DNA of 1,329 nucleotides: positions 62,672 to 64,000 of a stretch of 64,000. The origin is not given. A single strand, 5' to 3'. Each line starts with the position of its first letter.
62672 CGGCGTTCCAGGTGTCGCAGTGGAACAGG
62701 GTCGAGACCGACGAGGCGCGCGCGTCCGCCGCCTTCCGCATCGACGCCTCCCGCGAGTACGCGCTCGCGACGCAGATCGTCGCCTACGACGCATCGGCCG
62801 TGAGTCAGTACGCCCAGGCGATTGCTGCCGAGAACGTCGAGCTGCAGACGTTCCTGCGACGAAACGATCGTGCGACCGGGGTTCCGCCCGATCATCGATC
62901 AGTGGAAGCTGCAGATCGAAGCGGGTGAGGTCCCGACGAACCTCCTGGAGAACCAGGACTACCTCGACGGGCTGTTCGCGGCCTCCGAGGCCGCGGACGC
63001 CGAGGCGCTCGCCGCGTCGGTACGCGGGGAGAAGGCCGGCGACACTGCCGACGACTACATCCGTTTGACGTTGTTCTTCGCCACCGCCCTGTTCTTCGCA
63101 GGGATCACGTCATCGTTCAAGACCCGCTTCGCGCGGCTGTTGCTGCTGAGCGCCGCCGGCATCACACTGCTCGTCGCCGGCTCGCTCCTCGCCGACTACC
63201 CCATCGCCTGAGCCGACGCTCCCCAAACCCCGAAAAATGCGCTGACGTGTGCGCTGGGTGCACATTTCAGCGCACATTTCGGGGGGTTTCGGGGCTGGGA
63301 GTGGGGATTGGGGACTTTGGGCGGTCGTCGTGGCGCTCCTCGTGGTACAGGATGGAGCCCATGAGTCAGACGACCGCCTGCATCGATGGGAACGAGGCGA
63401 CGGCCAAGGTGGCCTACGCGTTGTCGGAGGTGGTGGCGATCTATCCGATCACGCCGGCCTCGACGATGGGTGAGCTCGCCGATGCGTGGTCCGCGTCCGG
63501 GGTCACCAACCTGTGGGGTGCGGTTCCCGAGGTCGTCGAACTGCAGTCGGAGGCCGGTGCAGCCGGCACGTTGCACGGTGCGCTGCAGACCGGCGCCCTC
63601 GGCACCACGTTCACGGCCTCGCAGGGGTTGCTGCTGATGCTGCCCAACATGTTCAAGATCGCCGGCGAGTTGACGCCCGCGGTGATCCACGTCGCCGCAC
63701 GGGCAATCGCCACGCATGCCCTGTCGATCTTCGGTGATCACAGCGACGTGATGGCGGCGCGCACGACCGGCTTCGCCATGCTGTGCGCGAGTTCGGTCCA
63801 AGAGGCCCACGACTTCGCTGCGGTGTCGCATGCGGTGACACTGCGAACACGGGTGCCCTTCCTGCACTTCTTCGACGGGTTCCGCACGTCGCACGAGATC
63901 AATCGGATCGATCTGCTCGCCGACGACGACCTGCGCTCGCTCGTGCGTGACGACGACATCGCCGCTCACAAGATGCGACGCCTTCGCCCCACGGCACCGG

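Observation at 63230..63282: Third, diverged copy of the 53-bp element shows compensatory changes on both arms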

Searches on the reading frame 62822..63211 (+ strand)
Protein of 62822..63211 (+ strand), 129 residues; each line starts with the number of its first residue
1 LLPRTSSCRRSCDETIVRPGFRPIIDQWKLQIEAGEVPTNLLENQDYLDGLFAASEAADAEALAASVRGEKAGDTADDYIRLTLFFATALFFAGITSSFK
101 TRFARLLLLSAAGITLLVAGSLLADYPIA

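Call 46: search_protein_families(library=pfam, proteins=[window:62822-63208:+])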
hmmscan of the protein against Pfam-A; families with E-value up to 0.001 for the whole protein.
window:62822-63208:+ (129 aa): 0 families

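Call 48: find_encoding_contigs(protein=window:62822-63211:+, flank=3000, max_places=10)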
Protein window:62822-63211:+ (129 aa): no gene with exactly this product is on record in the collection.

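Call 77: find_homologous_proteins(query=window:62822-63208:+, max_evalue=1e-20)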
Query window:62822-63208:+ (129 aa): 87 proteins with E <= 1e-20 among 377 candidates.
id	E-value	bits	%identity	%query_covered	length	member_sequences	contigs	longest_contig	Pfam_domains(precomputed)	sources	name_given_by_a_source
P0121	6.7e-64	231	99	88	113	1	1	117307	-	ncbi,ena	-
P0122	4.5e-57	209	87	90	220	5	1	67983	-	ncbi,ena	-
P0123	5.9e-56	206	84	90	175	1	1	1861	-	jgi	jgi:hypothetical protein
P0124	1.1e-54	202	83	90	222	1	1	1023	-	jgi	jgi:ABC-type Fe3+-siderophore transport system permease subunit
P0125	1.6e-50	188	80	90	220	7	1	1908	-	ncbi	-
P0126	1.7e-49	185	77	90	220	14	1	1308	-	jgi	jgi:hypothetical protein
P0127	1.8e-49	185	77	90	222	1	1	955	-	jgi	jgi:hypothetical protein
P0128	3.7e-49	184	73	90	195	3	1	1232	-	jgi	jgi:hypothetical protein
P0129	3.4e-47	177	70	94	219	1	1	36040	-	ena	-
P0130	4.2e-47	177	70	94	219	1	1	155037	-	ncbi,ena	-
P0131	6.9e-47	176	69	95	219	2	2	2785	-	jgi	jgi:hypothetical protein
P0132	9.4e-47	176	74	90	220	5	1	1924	-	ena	-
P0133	1.3e-45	172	71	90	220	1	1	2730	-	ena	-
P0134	1.3e-45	172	71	90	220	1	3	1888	-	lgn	-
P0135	4.9e-45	170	68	90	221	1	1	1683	-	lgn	-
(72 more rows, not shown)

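Call 78: find_encoding_contigs(protein=P0121, flank=10000, max_places=2)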
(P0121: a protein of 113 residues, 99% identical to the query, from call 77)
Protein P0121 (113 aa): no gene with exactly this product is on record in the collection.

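Call 79: find_encoding_contigs(protein=P0122, flank=10000, max_places=2)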
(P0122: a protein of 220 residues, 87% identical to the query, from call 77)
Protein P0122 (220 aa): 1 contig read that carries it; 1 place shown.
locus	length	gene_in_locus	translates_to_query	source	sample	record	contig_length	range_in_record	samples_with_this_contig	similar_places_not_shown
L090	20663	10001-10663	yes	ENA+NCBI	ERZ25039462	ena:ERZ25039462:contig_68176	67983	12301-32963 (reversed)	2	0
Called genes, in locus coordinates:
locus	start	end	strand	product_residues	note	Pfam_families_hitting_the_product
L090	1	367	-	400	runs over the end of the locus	PF00144:Beta-lactamase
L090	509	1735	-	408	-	-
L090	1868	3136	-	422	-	PF00067:p450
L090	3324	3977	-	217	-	-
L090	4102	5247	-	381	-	PF03060:NMO, PF01070:FMN_dh, PF05690:ThiG (faint)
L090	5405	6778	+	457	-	PF00202:Aminotran_3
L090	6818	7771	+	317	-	PF02826:2-Hacid_dh_C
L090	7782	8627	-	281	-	PF04542:Sigma70_r2, PF08281:Sigma70_r4_2 (weak), PF04545:Sigma70_r4, PF13404:HTH_AsnC-type (faint)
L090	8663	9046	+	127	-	PF12802:MarR_2, PF13545:HTH_Crp_2 (weak), PF01047:MarR (weak), PF13412:HTH_24 (weak)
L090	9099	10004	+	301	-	PF01145:Band_7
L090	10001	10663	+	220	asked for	-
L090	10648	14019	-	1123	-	PF00664:ABC_membrane, PF13191:AAA_16 (faint), PF02463:SMC_N (faint), PF03193:RsgA_GTPase (faint), PF13476:AAA_23 (faint), PF00005:ABC_tran, PF13304:AAA_21 (faint), PF00005:ABC_tran, +2 more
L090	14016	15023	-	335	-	PF02322:Cyt_bd_oxida_II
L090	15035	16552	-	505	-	PF01654:Cyt_bd_oxida_I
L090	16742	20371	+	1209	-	PF01855:POR_N, PF17147:PFOR_II, PF01558:POR, PF10371:EKR, PF00037:Fer4 (weak), PF12837:Fer4_6 (weak), PF12838:Fer4_7, PF13183:Fer4_8 (weak), +6 more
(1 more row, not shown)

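Call 80: find_encoding_contigs(protein=P0130, flank=10000, max_places=2)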
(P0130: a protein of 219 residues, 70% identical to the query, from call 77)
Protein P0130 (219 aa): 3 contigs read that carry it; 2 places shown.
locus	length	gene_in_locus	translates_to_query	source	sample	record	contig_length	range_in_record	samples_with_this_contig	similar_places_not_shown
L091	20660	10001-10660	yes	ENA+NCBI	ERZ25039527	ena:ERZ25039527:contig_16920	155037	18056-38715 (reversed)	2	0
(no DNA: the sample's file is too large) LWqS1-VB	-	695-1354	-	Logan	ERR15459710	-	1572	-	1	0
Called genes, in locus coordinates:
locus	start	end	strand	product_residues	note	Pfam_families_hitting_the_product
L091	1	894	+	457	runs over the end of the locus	PF00202:Aminotran_3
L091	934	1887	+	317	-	PF00389:2-Hacid_dh (weak), PF02826:2-Hacid_dh_C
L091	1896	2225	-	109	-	PF08281:Sigma70_r4_2 (faint), PF04545:Sigma70_r4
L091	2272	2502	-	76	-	PF04542:Sigma70_r2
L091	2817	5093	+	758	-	PF00662:Proton_antipo_N, PF00361:Proton_antipo_M, PF13244:MbhD, PF20501:MbhE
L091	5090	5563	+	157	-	PF04039:MnhB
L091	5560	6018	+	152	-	PF00420:Oxidored_q2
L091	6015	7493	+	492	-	PF00361:Proton_antipo_M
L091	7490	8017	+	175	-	PF01899:MNHE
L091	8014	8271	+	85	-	PF04066:MrpF_PhaF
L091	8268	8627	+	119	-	PF03334:PhaG_MnhG_YufB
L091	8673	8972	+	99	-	PF12802:MarR_2 (weak), PF13545:HTH_Crp_2 (weak), PF01047:MarR (weak)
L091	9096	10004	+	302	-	PF01145:Band_7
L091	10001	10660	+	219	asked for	-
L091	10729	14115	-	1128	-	PF00664:ABC_membrane, PF00005:ABC_tran, PF02463:SMC_N (faint), PF13191:AAA_16 (weak), PF13476:AAA_23 (faint), PF13555:AAA_29 (faint), PF13304:AAA_21 (faint), PF00005:ABC_tran, +1 more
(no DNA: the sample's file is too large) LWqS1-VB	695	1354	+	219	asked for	-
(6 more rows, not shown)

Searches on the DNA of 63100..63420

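Call 23: search_rna_families(source=window, start=63100, end=63420, threshold=evalue, max_evalue=10)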
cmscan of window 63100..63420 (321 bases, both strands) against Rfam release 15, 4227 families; matches with E-value up to 10: 7.
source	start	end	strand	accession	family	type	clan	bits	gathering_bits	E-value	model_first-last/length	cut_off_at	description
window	63230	63282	-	RF04141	MIR8622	Gene; miRNA;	-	21.2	197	0.066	1-212/212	no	MIR8622 microRNA precursor family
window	63220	63285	-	RF03454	mir-1267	Gene; miRNA;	-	21.1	70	0.069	1-78/78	no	mir-1267 microRNA precursor family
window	63220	63294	+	RF04187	MIR862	Gene; miRNA;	-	20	100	0.12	1-110/110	no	MIR862 microRNA precursor family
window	63228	63284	+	RF00883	MIR820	Gene; miRNA;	-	17.6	196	1.2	68-124/191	no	MIR820 microRNA precursor family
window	63226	63290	-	RF00964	mir-938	Gene; miRNA;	-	14.6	84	4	1-81/81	no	mir-938 microRNA precursor family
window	63141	63190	-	RF03015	Transposase-2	Gene; sRNA;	-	11.3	42.7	9.6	1-69/69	no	Transposase-2 RNA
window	63114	63198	+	RF01668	P10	Gene; sRNA;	-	10.9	37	9.5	1-72/72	no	Pseudomonas sRNA P10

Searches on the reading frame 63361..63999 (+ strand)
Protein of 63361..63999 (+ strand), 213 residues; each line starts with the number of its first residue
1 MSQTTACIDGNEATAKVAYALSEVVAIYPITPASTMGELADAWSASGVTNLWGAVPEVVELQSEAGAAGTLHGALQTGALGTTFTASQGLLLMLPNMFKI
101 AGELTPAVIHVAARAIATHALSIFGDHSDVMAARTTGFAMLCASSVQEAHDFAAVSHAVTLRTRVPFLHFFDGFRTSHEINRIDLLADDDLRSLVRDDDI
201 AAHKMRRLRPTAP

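Call 46: search_protein_families(library=pfam, proteins=[window:63361-63999:+])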
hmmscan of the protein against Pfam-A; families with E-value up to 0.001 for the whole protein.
window:63361-63999:+ (213 aa): 1 family
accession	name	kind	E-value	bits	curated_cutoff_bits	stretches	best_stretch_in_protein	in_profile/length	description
PF01855.24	POR_N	-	2.5e-72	243.8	27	1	17-212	2-195/231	Pyruvate flavodoxin/ferredoxin oxidoreductase, thiamine diP-bdg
